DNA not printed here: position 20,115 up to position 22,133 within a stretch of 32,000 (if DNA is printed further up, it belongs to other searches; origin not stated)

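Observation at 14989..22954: Non-canonical boxC operon with its own ferredoxin/FNR pair, an amidohydrolase-2, a long-form CoA ligase, an MFS transporter and a PaaX regulator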

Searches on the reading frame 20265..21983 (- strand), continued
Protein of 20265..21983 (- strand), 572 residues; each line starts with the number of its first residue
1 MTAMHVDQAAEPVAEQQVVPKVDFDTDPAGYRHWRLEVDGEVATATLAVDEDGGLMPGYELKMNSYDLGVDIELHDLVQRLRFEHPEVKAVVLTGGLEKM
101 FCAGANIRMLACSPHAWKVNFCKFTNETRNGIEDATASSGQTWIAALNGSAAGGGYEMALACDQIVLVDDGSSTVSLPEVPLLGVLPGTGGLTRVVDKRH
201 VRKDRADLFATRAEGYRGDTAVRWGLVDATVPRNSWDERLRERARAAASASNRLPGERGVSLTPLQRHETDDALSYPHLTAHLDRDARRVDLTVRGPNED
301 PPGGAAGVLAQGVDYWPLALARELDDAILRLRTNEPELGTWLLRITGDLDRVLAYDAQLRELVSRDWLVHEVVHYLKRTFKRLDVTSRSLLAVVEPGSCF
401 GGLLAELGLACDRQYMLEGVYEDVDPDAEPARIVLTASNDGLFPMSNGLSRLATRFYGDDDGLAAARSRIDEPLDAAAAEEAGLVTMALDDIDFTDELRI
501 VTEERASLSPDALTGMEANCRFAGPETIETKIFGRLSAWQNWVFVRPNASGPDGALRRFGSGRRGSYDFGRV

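Call 34: get_annotated_region(hit=H6, flank=9000)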
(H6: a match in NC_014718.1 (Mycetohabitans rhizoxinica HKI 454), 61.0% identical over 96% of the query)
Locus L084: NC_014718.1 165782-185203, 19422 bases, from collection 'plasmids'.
description: Mycetohabitans rhizoxinica HKI 454 plasmid pBRH01, complete sequence
organism: Mycetohabitans rhizoxinica HKI 454 (NCBI taxid 882378)
taxonomy: Bacteria; Pseudomonadota; Betaproteobacteria; Burkholderiales; Burkholderiaceae; Mycetohabitans; Mycetohabitans rhizoxinica; Mycetohabitans rhizoxinica HKI 454
host: -; source: -; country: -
typing (MOB-suite, as given by PLSDB): non-mobilizable
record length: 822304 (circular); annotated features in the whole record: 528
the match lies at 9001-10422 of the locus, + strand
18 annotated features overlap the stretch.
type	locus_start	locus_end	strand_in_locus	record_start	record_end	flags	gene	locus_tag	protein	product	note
CDS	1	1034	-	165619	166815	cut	-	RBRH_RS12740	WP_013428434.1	amino acid aminotransferase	-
CDS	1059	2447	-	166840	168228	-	-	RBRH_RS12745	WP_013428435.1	amino acid permease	GO:0055085 - transmembrane transport [Evidence IEA]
CDS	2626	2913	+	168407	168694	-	-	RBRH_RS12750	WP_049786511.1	hypothetical protein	-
CDS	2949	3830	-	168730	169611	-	-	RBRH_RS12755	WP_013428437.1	alpha/beta hydrolase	-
CDS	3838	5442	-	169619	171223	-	-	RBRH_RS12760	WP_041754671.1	benzoate-CoA ligase family protein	-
CDS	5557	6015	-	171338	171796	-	-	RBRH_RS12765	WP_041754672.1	DUF4863 family protein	-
CDS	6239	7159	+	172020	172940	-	-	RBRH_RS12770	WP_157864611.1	helix-turn-helix transcriptional regulator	-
CDS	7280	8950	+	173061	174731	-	boxC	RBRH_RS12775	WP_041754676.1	2,3-epoxybenzoyl-CoA dihydrolase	GO:0010128 - benzoate catabolic process via CoA ligation [Evidence IEA]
CDS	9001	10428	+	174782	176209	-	boxB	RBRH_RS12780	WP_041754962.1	benzoyl-CoA 2,3-epoxidase subunit BoxB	GO:0010128 - benzoate catabolic process via CoA ligation [Evidence IEA]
CDS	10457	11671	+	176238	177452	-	boxA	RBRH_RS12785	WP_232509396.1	benzoyl-CoA 2,3-epoxidase subunit BoxA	GO:0010128 - benzoate catabolic process via CoA ligation [Evidence IEA]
CDS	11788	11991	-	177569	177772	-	-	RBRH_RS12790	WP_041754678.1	hypothetical protein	-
CDS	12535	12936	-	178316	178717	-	-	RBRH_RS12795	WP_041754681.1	GreA/GreB family elongation factor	GO:0032784 - regulation of DNA-templated transcription elongation [Evidence IEA]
CDS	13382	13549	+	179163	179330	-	-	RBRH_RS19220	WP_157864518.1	hypothetical protein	-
CDS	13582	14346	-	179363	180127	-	-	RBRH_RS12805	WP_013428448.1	Fic family protein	-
CDS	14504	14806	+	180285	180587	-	-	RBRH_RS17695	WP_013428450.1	type II toxin-antitoxin system RelB/DinJ family antitoxin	GO:0006355 - regulation of DNA-templated transcription [Evidence IEA]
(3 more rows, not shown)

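Call 49: search_solved_structures(query=window:20268-21983:-, max_evalue=1e-20, show_alignments=1)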
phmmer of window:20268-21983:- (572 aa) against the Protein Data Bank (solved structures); distinct sequences matched with E-value up to 1e-20: 2.
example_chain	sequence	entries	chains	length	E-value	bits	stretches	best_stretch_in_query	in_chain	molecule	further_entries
2w3p_A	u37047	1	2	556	1.1e-199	667.8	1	15-572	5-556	BENZOYL-COA-DIHYDRODIOL LYASE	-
2ppy_A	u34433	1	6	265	1.2e-26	96.6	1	61-251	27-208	Enoyl-CoA hydratase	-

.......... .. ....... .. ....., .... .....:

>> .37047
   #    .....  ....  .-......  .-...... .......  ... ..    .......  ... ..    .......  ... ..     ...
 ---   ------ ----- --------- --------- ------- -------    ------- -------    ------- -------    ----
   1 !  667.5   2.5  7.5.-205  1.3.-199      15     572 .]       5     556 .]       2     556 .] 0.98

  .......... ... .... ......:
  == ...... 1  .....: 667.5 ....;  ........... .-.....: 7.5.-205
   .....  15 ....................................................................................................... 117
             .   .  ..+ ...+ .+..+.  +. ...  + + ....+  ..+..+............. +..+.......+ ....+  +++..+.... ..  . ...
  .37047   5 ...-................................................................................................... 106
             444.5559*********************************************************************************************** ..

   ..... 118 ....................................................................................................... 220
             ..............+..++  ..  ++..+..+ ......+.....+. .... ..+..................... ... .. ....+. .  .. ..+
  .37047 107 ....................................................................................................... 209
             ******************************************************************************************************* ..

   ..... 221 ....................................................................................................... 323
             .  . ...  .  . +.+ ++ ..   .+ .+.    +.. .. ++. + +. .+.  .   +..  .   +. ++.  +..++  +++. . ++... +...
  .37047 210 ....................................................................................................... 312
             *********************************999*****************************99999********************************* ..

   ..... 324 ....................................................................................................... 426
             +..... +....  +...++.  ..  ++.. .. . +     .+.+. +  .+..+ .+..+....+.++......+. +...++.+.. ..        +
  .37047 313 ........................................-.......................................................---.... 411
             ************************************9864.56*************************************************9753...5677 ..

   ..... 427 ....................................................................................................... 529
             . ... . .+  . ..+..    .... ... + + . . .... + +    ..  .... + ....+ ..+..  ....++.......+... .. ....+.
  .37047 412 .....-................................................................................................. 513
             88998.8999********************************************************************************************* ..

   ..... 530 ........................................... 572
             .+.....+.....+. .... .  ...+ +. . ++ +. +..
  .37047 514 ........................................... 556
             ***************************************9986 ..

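Call 50: search_solved_structures(query=P0189, max_evalue=1e-10, show_alignments=1)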
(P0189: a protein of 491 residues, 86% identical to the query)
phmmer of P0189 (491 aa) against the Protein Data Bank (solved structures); distinct sequences matched with E-value up to 1e-10: 1.
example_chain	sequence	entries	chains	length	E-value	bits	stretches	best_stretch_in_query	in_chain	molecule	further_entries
3per_A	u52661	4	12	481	2.4e-186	623.7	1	19-484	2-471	Benzoyl-CoA oxygenase component B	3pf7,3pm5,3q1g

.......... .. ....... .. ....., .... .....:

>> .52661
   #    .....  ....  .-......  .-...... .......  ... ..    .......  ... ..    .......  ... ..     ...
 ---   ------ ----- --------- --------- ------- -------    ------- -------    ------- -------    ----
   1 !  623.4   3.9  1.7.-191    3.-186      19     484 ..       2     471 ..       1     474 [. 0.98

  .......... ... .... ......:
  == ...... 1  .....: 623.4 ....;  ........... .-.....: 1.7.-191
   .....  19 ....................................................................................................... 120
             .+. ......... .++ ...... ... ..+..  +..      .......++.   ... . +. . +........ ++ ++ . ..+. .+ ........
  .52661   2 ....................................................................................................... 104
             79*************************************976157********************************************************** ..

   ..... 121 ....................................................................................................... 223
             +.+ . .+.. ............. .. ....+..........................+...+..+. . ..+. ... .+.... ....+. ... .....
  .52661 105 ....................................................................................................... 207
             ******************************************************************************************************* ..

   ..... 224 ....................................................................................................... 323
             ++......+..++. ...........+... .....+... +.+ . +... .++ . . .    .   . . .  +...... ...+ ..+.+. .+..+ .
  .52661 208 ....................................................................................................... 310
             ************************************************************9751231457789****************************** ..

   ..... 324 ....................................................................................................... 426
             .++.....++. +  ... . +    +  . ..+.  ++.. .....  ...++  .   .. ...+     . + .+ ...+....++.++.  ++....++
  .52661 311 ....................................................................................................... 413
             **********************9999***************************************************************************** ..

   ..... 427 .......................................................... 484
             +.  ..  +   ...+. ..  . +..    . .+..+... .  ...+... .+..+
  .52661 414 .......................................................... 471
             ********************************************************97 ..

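Call 61: search_dna_similar(query=L084:10457-11671:+, collection=plasmids, mode=protein, max_rows=40, max_evalue=0.001)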
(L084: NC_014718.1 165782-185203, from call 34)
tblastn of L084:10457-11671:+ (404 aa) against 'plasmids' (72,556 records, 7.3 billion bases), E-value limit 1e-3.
Records with a match: 272; places in all: 284; records where one place covers at least 80% of the query: 12.
Best place of each record, by identity: >=99% 4; 80-90% 5; <60% 263.
By first word of the organism name: Pseudosulfitobacter 38; Acetobacter 10; Pseudomonas 10; Mycetohabitans 9; Paracoccus 9; Streptomyces 9; Bacillus 9; Paraburkholderia 9; Xanthomonas 8; Clostridium 8; and 84 more.
By predicted mobility (MOB-suite, as given by PLSDB): non-mobilizable 145; conjugative 94; mobilizable 33.
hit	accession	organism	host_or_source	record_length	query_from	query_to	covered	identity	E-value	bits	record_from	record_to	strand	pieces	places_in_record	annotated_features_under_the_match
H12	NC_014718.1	Mycetohabitans rhizoxinica HKI 454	-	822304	1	404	100%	100.0%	0e+0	813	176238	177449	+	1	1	boxA: benzoyl-CoA 2,3-epoxidase subunit BoxA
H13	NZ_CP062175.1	Mycetohabitans rhizoxinica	Rhizopus microsporus,bacterial culture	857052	1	404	100%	99.8%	0e+0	813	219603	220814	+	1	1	boxA: benzoyl-CoA 2,3-epoxidase subunit BoxA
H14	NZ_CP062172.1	Mycetohabitans rhizoxinica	Rhizopus microsporus,bacterial ...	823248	1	404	100%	99.8%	0e+0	809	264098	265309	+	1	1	boxA: benzoyl-CoA 2,3-epoxidase subunit BoxA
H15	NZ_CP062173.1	Mycetohabitans rhizoxinica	Rhizopus microsporus,bacterial ...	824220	1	404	100%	99.0%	0e+0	809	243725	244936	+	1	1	boxA: benzoyl-CoA 2,3-epoxidase subunit BoxA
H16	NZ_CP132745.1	Mycetohabitans endofungorum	-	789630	1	404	100%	88.4%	0e+0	719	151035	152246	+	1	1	boxA: benzoyl-CoA 2,3-epoxidase subunit BoxA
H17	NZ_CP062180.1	Mycetohabitans endofungorum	Rhizopus microsporus,bacterial ...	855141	1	404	100%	88.4%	0e+0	717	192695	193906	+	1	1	boxA: benzoyl-CoA 2,3-epoxidase subunit BoxA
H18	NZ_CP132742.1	Mycetohabitans endofungorum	Rhizopus microsporus,culture isolated ...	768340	1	404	100%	88.1%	0e+0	718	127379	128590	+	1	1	boxA: benzoyl-CoA 2,3-epoxidase subunit BoxA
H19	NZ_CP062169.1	Mycetohabitans endofungorum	Rhizopus microsporus,bacterial ...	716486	1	404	100%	88.1%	0e+0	714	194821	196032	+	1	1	boxA: benzoyl-CoA 2,3-epoxidase subunit BoxA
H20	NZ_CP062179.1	Mycetohabitans endofungorum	Rhizopus microsporus,bacterial ...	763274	1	404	100%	86.9%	0e+0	717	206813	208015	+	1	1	boxA: benzoyl-CoA 2,3-epoxidase subunit BoxA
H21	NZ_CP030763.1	Rhizobium leguminosarum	Genomic DNA from Bacterial pure culture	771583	1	404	100%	57.4%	5e-149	474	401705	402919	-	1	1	boxA: benzoyl-CoA 2,3-epoxidase subunit BoxA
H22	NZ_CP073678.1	Cupriavidus sp. KK10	Isolate,A bacterial consortium from ...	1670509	2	404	100%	46.8%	4e-104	345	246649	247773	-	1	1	none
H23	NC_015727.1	Cupriavidus necator N-1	soil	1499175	4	404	99%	45.1%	5e-103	341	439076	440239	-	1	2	record has no annotation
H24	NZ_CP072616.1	Sulfitobacter sp. CB2047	-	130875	170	404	58%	50.4%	3e-63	226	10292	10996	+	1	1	hypothetical protein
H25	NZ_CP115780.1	Paracoccus aerodenitrificans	cell culture,sediment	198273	137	404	66%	31.8%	1e-7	61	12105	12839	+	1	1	PepSY domain-containing protein | FAD:protein FMN transferase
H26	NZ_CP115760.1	Paracoccus sp. SCSIO 75233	cell culture,sediment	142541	137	404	66%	31.8%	2e-7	61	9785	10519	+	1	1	PepSY domain-containing protein | FAD:protein FMN transferase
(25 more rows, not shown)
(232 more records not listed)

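Call 62: get_annotated_region(hit=H1, flank=10000)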
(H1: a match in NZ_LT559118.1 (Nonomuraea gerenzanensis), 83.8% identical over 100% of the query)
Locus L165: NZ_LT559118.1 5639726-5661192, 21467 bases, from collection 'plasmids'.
description: Nonomuraea gerenzanensis isolate nono1 plasmid I, complete sequence
organism: Nonomuraea gerenzanensis (NCBI taxid 93944)
taxonomy: Bacteria; Actinomycetota; Actinomycetes; Streptosporangiales; Streptosporangiaceae; Nonomuraea; Nonomuraea gerenzanensis
host: -; source: -; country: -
typing (MOB-suite, as given by PLSDB): non-mobilizable
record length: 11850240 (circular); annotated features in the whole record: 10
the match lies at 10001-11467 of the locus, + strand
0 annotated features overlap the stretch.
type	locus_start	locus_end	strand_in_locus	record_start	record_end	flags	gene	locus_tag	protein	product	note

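Call 77: find_encoding_contigs(protein=P0189, flank=10000, max_places=2)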
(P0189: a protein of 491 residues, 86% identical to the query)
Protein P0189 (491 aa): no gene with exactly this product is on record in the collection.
